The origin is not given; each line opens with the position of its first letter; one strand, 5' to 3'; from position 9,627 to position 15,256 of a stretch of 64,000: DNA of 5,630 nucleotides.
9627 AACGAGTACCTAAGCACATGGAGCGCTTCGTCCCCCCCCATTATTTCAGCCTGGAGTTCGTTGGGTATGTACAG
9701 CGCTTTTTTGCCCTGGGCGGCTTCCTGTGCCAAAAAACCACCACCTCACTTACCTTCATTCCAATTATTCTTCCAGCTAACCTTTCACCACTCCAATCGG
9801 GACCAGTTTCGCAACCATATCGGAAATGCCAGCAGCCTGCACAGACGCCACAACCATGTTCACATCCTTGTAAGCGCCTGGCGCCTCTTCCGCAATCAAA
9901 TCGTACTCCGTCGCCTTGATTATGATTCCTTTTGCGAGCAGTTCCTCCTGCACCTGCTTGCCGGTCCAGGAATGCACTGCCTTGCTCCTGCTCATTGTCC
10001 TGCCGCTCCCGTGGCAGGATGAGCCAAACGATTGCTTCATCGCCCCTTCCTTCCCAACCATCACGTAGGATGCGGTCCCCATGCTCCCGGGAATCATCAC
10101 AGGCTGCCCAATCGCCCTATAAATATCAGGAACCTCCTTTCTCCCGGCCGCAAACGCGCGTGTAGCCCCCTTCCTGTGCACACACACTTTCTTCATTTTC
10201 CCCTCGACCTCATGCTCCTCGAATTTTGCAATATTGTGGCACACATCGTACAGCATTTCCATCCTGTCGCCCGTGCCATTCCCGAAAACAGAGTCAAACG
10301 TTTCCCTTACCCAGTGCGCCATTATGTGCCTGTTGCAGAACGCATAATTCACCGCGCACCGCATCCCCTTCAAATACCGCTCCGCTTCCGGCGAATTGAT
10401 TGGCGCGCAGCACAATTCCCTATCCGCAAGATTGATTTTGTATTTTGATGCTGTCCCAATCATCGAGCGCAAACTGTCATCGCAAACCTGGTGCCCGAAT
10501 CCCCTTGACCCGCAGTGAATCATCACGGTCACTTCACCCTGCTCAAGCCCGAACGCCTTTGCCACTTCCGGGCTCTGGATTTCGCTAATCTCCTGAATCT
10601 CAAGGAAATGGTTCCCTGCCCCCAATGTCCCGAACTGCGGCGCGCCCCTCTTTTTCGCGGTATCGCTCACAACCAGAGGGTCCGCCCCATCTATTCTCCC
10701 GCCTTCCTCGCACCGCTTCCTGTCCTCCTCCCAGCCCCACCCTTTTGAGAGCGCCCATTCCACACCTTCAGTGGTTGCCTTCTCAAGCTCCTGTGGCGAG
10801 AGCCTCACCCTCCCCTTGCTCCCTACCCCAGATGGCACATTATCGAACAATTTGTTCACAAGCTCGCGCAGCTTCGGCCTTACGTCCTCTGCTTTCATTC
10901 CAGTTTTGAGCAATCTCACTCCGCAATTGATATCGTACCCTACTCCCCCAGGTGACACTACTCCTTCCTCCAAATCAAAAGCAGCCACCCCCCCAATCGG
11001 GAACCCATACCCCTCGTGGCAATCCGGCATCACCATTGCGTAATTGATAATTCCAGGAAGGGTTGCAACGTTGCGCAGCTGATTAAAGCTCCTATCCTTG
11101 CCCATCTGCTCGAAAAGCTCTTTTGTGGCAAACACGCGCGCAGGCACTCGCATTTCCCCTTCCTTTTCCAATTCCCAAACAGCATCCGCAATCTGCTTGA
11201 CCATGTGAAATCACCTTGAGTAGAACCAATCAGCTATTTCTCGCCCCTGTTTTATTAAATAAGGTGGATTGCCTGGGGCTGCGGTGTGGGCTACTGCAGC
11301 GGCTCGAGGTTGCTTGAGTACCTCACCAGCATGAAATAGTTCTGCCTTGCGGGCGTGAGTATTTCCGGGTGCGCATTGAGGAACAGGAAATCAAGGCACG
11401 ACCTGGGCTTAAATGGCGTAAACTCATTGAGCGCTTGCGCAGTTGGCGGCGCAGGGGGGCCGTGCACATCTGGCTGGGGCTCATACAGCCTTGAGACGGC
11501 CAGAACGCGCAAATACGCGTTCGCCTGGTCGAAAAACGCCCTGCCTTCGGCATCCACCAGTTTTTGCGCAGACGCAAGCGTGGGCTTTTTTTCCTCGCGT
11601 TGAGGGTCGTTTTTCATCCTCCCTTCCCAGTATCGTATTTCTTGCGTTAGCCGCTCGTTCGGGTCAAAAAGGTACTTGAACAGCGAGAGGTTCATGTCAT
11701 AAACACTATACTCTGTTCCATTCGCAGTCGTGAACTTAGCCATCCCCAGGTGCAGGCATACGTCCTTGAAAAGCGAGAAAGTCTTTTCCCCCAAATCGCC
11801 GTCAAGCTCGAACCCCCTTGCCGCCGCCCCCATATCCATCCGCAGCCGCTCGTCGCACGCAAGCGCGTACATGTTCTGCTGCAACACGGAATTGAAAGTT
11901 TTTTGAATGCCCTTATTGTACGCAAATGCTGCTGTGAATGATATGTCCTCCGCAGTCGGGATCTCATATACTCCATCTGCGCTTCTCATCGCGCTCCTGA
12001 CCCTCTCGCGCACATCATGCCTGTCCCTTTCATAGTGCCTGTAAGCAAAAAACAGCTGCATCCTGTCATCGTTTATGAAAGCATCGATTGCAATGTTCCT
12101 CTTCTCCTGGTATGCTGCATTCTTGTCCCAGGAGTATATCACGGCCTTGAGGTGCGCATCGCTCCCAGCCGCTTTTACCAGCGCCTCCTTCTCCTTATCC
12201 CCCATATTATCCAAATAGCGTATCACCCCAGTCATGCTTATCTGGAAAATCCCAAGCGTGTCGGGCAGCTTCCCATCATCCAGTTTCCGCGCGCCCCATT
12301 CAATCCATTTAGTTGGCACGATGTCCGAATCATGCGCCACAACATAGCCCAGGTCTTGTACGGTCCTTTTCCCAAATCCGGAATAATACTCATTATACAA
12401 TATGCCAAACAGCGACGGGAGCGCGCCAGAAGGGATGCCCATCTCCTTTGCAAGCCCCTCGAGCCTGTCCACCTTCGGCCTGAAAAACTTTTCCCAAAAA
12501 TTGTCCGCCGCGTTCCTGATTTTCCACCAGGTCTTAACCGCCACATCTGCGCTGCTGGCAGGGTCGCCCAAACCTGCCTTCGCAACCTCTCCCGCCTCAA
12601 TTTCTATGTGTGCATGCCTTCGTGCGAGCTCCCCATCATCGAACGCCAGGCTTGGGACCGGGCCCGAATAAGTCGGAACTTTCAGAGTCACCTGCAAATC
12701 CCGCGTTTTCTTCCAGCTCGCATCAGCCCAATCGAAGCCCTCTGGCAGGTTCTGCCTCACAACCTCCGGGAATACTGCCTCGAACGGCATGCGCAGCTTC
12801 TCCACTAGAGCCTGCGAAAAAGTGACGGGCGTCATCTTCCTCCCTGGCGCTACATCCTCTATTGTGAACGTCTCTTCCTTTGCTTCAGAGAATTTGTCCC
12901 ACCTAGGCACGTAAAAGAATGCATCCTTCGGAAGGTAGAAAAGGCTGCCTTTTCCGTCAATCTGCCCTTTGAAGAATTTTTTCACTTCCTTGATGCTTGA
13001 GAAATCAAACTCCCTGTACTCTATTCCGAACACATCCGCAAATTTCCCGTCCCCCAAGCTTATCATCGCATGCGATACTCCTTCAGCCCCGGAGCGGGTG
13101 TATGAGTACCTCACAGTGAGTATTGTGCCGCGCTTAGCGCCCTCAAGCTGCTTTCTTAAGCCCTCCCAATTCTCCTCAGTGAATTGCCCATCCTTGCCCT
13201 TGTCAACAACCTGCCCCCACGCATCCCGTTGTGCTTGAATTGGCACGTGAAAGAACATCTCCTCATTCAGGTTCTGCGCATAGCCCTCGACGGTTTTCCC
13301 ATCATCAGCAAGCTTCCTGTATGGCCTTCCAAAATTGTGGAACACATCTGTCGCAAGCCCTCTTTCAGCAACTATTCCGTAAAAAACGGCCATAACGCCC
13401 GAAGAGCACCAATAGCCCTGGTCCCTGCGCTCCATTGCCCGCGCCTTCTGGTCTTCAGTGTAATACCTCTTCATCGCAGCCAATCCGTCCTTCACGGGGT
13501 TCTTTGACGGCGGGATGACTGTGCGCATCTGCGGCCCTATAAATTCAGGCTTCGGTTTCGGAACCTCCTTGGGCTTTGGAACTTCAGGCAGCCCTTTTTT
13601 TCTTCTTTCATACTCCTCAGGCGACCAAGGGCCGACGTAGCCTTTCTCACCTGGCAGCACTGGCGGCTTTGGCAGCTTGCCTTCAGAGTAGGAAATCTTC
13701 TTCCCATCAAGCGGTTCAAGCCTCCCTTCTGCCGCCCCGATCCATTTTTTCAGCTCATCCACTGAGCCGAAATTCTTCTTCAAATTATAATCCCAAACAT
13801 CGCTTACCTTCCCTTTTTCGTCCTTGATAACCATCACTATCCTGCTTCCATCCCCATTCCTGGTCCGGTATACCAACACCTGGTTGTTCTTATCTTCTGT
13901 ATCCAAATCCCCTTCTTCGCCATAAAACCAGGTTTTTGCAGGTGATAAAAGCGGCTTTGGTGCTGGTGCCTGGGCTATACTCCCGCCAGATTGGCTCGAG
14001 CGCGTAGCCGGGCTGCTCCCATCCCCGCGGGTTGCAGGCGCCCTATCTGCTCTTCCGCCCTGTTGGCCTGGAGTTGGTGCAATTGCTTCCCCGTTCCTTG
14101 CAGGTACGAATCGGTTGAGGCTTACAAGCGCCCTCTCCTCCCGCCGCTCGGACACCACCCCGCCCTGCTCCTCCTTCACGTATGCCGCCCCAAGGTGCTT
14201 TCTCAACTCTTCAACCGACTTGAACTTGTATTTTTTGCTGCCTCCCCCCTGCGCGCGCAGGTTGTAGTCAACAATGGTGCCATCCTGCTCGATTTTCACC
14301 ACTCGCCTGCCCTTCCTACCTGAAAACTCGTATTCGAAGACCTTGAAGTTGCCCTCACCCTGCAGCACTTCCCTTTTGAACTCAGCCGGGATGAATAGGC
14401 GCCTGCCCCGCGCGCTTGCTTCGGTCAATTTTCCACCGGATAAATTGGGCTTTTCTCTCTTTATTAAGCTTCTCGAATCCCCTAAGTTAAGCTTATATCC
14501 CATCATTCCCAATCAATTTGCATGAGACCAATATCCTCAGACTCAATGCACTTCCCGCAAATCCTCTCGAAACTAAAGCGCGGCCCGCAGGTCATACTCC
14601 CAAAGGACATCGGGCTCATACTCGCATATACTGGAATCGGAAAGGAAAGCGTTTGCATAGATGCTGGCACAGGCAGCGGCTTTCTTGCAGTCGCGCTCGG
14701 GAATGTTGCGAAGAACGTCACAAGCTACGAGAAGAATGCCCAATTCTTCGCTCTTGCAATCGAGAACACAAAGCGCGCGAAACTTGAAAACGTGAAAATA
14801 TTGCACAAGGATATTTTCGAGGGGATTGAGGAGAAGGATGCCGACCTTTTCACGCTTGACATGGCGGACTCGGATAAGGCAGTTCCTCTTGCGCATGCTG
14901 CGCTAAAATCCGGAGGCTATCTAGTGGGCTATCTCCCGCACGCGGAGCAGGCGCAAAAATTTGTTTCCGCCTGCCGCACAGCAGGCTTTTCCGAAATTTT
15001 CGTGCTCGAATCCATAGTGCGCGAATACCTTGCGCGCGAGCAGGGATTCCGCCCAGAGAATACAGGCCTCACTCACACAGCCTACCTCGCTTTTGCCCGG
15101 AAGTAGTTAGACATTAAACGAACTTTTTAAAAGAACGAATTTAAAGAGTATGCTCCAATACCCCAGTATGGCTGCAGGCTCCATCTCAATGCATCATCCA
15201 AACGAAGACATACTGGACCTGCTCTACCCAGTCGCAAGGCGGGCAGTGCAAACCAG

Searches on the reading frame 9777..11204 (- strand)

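Call 3: search_protein_families(library=pfam, proteins=[window:9777-11204:-], max_evalue=0.01)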
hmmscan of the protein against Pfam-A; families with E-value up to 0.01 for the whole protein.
window:9777-11204:- (475 aa): 1 family
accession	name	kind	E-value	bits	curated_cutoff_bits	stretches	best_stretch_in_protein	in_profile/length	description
PF01139.22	RtcB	-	2.5e-174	580.9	27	1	42-475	1-426/426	tRNA-splicing ligase RtcB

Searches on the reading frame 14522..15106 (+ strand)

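Call 9: search_protein_families(library=pfam, proteins=[window:14522-15106:+], max_evalue=0.001)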
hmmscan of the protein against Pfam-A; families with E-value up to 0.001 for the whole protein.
window:14522-15106:+ (194 aa): 8 families
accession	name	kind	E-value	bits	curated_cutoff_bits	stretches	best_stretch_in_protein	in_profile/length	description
PF08704.16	GCD14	-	1.2e-17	64.8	26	1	19-176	18-184/247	tRNA methyltransferase complex GCD14 subunit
PF00398.26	RrnaAD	-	7.5e-08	32.2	24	1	33-99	22-86/263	Ribosomal RNA adenine dimethylase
PF13847.12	Methyltransf_31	-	2.3e-07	31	27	1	41-147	3-122/145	Methyltransferase domain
PF01135.25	PCMT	-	1.4e-06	28.7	20.3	1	27-152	59-186/210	Protein-L-isoaspartate(D-aspartate) O-methyltransferase (PCMT)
PF05175.20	MTS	-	1.5e-06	28.4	23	1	43-109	33-101/170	Methyltransferase small domain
PF08241.18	Methyltransf_11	-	0.00035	21.6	21.2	1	47-135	2-94/95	Methyltransferase domain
PF02527.21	GidB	-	0.00064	19.5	27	1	41-138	49-148/184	rRNA small subunit methyltransferase G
PF06325.19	PrmA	-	0.00076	19.5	22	1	43-108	163-228/296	Ribosomal protein L11 methyltransferase (PrmA)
